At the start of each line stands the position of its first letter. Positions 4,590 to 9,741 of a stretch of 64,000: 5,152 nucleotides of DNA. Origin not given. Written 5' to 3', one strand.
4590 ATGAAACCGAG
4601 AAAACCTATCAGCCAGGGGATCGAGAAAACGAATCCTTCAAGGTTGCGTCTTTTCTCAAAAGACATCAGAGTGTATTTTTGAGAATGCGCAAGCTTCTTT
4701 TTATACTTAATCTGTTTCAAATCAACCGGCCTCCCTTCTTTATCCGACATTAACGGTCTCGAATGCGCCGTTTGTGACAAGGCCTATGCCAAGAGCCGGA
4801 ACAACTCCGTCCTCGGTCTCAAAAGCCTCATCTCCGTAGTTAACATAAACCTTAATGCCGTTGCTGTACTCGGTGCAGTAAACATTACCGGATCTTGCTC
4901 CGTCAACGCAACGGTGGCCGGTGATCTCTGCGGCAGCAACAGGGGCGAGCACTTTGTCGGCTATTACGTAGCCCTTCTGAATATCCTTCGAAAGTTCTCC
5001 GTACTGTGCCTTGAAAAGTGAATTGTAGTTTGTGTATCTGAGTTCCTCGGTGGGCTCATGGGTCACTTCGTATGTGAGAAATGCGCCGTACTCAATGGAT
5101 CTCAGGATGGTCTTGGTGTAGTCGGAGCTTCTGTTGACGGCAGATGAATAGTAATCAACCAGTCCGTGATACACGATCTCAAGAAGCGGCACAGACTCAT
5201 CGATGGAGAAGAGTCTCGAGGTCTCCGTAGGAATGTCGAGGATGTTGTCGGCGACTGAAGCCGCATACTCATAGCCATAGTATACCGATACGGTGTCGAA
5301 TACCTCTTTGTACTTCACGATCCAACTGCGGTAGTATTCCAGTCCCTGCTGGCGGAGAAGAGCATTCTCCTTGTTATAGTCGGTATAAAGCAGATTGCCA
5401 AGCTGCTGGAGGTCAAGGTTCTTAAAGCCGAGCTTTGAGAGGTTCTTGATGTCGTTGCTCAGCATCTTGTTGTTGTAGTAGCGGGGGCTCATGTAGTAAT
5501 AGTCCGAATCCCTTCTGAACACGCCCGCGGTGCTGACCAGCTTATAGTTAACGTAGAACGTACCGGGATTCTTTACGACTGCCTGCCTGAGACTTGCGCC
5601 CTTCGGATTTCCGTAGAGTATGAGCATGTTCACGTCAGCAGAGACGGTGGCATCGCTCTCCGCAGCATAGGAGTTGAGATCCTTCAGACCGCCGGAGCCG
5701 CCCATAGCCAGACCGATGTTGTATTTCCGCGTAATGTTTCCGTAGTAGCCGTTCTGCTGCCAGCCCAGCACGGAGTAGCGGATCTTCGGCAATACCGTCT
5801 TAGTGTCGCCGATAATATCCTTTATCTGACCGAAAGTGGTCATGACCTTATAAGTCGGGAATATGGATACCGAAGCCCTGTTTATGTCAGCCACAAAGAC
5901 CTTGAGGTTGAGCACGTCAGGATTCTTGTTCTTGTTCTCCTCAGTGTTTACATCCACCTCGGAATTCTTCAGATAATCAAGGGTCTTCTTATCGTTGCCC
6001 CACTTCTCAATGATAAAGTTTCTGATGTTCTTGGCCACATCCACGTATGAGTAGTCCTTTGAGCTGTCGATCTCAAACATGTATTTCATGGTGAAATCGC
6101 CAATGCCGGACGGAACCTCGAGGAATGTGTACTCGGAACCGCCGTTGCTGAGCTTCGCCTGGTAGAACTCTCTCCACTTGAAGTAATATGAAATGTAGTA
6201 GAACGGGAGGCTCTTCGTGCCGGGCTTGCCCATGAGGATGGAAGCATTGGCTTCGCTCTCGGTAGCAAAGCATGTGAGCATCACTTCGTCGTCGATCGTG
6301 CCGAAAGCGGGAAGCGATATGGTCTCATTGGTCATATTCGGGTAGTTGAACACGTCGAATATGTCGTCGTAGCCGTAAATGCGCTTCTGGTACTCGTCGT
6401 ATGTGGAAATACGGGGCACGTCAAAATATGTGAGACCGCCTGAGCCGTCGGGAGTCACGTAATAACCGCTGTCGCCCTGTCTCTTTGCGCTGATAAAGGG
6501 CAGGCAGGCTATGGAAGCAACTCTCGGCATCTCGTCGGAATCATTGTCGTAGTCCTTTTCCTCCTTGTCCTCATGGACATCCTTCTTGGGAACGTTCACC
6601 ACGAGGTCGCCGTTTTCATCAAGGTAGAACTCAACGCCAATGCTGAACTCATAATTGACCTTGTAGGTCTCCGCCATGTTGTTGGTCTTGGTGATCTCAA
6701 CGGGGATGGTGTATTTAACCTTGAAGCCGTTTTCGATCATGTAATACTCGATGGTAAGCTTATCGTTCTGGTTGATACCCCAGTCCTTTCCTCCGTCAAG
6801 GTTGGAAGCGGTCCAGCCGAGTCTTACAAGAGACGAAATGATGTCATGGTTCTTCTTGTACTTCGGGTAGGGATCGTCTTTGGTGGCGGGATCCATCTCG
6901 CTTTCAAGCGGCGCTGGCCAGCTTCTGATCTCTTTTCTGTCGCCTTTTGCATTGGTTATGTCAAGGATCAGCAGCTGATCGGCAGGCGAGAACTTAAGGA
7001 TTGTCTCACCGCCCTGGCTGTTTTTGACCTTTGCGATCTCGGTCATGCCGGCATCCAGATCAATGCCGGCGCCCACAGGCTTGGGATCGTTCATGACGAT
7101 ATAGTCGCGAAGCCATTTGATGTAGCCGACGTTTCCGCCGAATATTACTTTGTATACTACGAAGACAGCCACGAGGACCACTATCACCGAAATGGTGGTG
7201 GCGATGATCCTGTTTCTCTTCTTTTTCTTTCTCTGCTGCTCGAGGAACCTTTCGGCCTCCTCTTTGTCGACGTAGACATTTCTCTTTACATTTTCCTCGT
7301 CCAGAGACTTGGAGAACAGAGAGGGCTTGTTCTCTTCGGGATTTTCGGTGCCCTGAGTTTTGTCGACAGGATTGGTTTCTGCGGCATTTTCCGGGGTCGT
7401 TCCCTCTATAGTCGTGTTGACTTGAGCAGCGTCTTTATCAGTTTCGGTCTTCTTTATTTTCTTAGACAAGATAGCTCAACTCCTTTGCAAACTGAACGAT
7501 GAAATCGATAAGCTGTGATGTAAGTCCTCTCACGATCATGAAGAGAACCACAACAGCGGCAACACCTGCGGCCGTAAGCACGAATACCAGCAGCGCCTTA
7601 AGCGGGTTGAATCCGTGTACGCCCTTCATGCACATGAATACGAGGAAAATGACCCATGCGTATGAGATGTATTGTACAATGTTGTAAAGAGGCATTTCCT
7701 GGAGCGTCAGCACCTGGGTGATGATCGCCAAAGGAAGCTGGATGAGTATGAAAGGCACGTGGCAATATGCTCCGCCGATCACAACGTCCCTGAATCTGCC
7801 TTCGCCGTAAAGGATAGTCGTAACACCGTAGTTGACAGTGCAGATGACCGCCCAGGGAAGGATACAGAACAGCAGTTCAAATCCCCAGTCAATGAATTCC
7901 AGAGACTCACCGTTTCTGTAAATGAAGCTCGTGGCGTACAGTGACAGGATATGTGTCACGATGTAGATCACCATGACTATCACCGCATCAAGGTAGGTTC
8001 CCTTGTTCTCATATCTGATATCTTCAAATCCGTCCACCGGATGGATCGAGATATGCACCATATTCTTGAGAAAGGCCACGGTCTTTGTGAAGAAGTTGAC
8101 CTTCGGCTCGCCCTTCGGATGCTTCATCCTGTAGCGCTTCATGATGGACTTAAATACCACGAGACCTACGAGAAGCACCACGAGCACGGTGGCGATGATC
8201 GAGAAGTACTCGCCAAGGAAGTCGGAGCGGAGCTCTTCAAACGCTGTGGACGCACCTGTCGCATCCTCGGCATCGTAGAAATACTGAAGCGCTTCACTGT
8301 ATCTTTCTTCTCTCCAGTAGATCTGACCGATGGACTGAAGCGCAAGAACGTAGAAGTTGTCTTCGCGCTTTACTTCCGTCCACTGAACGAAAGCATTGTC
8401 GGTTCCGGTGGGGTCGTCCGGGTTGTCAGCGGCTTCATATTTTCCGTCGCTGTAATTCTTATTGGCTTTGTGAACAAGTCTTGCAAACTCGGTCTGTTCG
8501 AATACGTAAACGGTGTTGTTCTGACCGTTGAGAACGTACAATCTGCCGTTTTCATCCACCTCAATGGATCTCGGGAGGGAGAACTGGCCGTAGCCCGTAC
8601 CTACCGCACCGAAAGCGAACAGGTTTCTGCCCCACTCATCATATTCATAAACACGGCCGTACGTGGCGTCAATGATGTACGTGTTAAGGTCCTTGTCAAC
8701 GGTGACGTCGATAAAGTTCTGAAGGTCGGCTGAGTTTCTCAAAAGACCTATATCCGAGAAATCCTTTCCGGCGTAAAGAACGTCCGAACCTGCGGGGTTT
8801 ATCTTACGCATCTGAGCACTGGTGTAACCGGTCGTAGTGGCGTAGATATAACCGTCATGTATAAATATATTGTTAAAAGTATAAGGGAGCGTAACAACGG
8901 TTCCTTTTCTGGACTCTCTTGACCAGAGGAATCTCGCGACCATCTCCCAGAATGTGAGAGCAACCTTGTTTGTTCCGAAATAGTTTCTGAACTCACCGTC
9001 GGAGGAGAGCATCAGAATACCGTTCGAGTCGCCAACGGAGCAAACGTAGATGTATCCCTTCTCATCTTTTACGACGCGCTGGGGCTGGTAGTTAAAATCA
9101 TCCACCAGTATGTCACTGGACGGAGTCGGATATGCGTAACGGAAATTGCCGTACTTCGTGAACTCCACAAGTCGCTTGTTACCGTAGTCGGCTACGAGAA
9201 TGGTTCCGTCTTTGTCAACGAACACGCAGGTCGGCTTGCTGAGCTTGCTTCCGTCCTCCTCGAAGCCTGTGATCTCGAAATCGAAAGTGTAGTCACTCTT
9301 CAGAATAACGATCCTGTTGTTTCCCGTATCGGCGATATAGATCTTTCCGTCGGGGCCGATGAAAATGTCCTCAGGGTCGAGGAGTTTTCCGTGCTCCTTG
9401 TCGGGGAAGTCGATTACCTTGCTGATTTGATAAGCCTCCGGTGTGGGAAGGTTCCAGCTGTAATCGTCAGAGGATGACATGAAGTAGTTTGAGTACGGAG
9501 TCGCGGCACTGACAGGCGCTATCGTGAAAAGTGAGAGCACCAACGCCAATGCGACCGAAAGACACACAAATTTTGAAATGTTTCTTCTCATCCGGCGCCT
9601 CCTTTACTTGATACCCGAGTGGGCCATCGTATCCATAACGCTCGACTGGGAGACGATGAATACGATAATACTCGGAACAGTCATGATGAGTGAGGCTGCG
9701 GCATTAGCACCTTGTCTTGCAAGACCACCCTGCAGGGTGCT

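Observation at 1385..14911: Composite polysaccharide-uptake operon: two CUT1 permease pairs, one lipoprotein SBP, one 1141-aa membrane-anchored CBM-SBP fusion, an NHL-propeller/multipass-membrane fusion and a 909-aa ecto-GH-like protein, with no ATPase gene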

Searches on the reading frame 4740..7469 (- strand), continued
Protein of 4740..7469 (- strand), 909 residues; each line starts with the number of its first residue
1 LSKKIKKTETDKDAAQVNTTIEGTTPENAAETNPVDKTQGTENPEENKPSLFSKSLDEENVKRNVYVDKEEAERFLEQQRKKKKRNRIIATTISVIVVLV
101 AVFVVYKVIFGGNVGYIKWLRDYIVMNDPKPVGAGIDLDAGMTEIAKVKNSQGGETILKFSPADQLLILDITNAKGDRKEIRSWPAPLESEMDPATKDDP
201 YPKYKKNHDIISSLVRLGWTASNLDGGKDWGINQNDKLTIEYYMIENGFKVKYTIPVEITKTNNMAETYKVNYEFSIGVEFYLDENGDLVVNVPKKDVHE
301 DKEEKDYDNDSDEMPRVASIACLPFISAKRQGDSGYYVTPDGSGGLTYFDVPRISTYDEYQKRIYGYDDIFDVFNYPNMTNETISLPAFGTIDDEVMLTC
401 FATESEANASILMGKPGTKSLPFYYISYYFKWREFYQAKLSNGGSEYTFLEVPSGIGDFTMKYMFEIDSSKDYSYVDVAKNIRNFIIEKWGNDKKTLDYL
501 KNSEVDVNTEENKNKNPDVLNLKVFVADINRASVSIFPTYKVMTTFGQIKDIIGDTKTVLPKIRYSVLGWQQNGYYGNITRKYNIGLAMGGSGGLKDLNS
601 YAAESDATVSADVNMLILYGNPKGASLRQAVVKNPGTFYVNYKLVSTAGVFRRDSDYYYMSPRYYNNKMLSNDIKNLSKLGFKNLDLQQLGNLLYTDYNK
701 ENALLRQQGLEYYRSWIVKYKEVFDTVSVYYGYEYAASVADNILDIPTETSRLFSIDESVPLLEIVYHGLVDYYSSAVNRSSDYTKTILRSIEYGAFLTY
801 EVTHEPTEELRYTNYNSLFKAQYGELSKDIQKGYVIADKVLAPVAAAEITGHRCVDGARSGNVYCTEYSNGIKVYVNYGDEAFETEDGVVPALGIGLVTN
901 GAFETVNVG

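Call 85: search_protein_families(library=pfam, alignment_id=A4, max_evalue=0.00001)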
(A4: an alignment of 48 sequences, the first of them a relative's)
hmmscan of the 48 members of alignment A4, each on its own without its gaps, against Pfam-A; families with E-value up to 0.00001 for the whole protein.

A. member 1, L027:15133-16878:+ (582 aa): 3 families
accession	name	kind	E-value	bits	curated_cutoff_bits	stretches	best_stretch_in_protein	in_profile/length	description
PF12708.12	Pect-lyase_RHGA_epim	-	1.8e-16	61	27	1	143-199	3-63/213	Rhamnogalacturonase A/epimerase, pectate lyase-like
PF13229.12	Beta_helix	-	1.8e-08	34.6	25.9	0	366-510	11-138/158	Right handed beta helix region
PF05048.19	NosD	-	5.4e-06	26.4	23.6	0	425-499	69-140/212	Periplasmic copper-binding protein (NosD)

B. families by the number of members that match (of 48 scanned): 58 families (the first 25 are shown)
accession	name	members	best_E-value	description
PF00331.26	Glyco_hydro_10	5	3.3e-103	Glycosyl hydrolase family 10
PF14587.12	Glyco_hydr_30_2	3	3.2e-99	O-Glycosyl hydrolase family 30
PF00933.27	Glyco_hydro_3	3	3.4e-77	Glycosyl hydrolase family 3 N terminal domain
PF00754.31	F5_F8_type_C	3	4.1e-23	F5/8 type C domain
PF22633.2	F5_F8_type_C_2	3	1e-21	NedA-like, galactose-binding domain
PF01055.32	Glyco_hydro_31_2nd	2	1.3e-100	Glycosyl hydrolases family 31 TIM-barrel domain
PF01120.23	Alpha_L_fucos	2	1.2e-79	Alpha-L-fucosidase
PF01915.27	Glyco_hydro_3_C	2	1.2e-56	Glycosyl hydrolase family 3 C-terminal domain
PF03422.21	CBM_6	2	1.6e-39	Carbohydrate binding module (family 6)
PF21365.3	Glyco_hydro_31_3rd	2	5.7e-24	Glycosyl hydrolase family 31 C-terminal domain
PF01547.30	SBP_bac_1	2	6.1e-23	Bacterial extracellular solute-binding protein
PF14310.12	Fn3-like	2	2.4e-19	Fibronectin type III-like domain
PF02018.23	CBM_4_9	2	6.2e-17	Carbohydrate binding domain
PF00295.23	Glyco_hydro_28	2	1.3e-12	Glycosyl hydrolases family 28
PF16116.10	DUF4832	2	4.6e-12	Domain of unknown function (DUF4832)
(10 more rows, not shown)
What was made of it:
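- Carbohydrate context: downstream same-strand neighbours in 32 de-duplicated distant loci are mostly CAZymes (call 85).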

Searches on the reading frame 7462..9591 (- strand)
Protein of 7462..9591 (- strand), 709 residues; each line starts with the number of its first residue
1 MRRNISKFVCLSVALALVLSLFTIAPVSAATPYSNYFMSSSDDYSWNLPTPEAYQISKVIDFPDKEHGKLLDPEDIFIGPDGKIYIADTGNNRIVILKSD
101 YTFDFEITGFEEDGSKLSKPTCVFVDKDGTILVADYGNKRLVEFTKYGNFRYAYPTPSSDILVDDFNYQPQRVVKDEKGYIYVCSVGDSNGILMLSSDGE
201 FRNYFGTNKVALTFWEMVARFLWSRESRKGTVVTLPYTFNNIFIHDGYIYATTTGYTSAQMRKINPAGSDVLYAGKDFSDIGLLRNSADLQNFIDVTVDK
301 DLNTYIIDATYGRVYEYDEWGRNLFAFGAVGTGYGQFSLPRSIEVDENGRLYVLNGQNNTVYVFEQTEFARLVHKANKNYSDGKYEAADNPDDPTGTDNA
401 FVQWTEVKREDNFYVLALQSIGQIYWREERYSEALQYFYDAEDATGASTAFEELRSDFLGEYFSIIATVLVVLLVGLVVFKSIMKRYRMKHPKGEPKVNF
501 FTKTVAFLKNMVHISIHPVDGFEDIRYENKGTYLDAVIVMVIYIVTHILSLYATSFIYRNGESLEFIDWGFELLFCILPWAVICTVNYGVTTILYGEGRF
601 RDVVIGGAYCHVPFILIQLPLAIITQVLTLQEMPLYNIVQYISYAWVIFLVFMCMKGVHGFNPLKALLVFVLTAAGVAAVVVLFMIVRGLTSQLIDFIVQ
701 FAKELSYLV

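Call 4: search_protein_families(library=pfam, proteins=[window:7462-9591:-], max_evalue=0.01)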
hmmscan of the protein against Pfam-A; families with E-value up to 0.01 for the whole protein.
window:7462-9591:- (709 aa): 7 families
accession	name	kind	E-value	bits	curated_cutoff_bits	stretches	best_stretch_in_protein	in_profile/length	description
PF01436.27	NHL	-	4.4e-15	55.3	20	2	71-96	2-27/28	NHL repeat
PF04893.22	Yip1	-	7.3e-10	39.4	28.6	1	514-683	3-171/173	Yip1 domain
PF08450.18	SGL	-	5.6e-05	23.3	26.3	0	244-365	94-211/246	SMP-30/Gluconolactonase/LRE-like region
PF25021.1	TEN_NHL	-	5.7e-05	22.7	27.1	0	70-94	329-353/357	Teneurin NHL domain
PF13449.12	Phytase-like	-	0.0017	18.7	27.6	0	51-100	44-97/284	Esterase-like activity of phytase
PF07494.17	Reg_prop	-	0.0043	17.5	20.4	0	121-136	8-23/24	Two component regulator propeller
PF20067.5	SSL_N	-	0.0043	17.3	18.9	0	72-88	22-38/46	Strictosidine synthase-like, N-terminal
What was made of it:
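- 7462..9591 (-): Signal peptide, NHL beta-propeller (about 50-370), TPR-like hairpin (about 383-440), TM, then a 5-TM Yip1 domain (514-683). Call 4 (NHL 55 bits, Yip1 39 bits, both above cut-off).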

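Call 5: search_protein_families(library=ncbifam, proteins=[window:7462-9591:-], max_evalue=0.01)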
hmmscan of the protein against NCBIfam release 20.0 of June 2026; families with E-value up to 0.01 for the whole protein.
window:7462-9591:- (709 aa): 4 families
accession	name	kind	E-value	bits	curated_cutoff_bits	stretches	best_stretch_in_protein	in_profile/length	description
NF035926.1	scyF_NHL_VPEP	equivalog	6.2e-22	78.2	350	2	245-367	161-276/376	scytonemin biosynthesis PEP-CTERM protein ScyF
NF033206.1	ScyE_fam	subfamily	4.9e-06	26.3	80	0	340-397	75-136/333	ScyD/ScyE family protein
NF047780.1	LIC12708_fam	subfamily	0.0012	17.7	150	0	106-359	45-203/391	LIC_12708 family protein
TIGR02276.1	beta_rpt_yvtn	repeat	0.0016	18.4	27.85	0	348-363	3-18/42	beta-propeller repeat protein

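Call 66: search_solved_structures(query=A3, max_evalue=0.01)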
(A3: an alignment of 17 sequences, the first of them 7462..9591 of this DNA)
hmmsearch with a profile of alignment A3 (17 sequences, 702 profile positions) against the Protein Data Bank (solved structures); distinct sequences matched with E-value up to 0.01: 118 (the best 60 are shown).
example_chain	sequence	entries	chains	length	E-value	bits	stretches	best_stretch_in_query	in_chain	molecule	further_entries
3wwa_A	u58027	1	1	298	1.2e-75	258.3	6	71-155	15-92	Pizza7H protein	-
6qsd_A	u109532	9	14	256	2.8e-64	220.7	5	71-155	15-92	Pizza6S | Pizza6-S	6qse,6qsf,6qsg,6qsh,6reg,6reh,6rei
6f0t_A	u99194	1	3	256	4.4e-64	220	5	70-155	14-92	Pizza6-SFW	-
3ww9_A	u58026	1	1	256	5.4e-64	219.7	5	71-155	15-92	pizza6 protein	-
6rej_A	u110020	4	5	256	1.3e-63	218.5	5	71-155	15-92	Pizza6-SH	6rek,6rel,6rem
6ren_A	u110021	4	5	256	4.8e-62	213.3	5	71-150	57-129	3fPizza6-SH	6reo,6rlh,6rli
7zqg_A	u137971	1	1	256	2.9e-60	207.4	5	71-155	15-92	Pizza6-KSH-TSH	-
6f0s_A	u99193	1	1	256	1.6e-59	205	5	71-155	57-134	Pizza6-SYW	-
6i38_A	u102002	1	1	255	8.8e-56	192.6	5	71-155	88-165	nv2Pizza6-AYW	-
6i37_A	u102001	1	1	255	1.3e-55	192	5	71-155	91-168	nv1Pizza6-AYW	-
6f0q_A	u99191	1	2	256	3.3e-55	190.7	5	71-155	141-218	Pizza6-AYW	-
6i3b_A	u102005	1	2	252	4e-55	190.4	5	71-155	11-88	cPizza6-AYW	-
7zph_A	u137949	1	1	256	6e-48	166.7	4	70-155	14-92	Pizza6-TNK-RSH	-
7zcj_A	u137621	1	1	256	8e-48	166.3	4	70-155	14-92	Pizza6-TNH-TSH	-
6i3a_A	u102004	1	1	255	1e-44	156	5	71-155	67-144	v22Pizza6-AYW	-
1rwi_B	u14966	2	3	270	4.3e-38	134.1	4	72-153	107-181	Serine/threonine-protein kinase pknD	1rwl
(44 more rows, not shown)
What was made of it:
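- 7462..9591 (-): Call 66 (best PDB relatives are the PknD sensor propeller and the Pizza6 designs; TPR match at 383-439).
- On NHL-repeat beta-propeller: A profile search matches the six-blade Pizza6/PknD propellers in 4-6 stretches (call 66).
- The NHL domain resembles the PknD sensor propeller (call 66).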
